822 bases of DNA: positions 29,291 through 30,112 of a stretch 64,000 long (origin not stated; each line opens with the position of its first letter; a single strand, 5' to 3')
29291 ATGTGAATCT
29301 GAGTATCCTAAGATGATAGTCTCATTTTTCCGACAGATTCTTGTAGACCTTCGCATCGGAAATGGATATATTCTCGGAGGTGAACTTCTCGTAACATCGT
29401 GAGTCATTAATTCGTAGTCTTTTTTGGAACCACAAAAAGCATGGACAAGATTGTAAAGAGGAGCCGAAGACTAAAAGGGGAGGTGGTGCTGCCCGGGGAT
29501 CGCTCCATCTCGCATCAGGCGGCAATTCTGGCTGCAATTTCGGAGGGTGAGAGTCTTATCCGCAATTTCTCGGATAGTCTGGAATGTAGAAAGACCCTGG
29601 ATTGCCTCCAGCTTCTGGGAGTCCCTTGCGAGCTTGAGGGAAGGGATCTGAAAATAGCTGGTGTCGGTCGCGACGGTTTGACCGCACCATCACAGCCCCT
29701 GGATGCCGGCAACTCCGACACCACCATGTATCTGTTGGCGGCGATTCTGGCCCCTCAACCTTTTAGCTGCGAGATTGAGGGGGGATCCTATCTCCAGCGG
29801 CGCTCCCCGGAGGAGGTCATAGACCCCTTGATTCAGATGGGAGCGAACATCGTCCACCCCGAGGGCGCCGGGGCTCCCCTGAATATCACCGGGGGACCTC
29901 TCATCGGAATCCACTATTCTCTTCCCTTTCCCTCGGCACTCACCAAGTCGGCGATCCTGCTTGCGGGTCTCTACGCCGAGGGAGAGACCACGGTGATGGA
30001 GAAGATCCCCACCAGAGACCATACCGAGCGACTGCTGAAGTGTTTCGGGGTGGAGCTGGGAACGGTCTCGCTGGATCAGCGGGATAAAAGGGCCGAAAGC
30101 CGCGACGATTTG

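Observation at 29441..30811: AroA homologue with a systematically rewritten active site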

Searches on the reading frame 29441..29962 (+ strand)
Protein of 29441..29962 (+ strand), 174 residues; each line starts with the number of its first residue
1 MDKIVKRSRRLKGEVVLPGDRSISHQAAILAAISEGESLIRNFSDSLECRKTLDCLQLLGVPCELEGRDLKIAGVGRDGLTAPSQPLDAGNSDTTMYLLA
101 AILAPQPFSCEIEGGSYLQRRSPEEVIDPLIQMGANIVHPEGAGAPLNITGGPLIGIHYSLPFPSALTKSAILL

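Call 57: find_homologous_proteins(query=window:29441-29962:+, max_evalue=1e-10)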
Query seq(174 aa) (174 aa): 6 proteins with E <= 1e-10 among 109 candidates.
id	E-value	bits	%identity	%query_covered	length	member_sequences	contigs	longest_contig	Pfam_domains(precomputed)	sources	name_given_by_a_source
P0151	5.4e-107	373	99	100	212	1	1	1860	PF00275.26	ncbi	ncbi:MAG: 3-phosphoshikimate 1-carboxyvinyltransferase, partial [Candidatus Zixiibacteriota bacteriu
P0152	3.8e-40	155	52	94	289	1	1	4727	PF00275.26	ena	-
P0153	2.1e-35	140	48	94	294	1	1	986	PF00275.26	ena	-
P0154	3.4e-35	139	48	99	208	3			PF00275.26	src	-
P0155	1.6e-34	137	50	87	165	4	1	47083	PF00275.26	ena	-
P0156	4.5e-31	126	47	87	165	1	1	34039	PF00275.26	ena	-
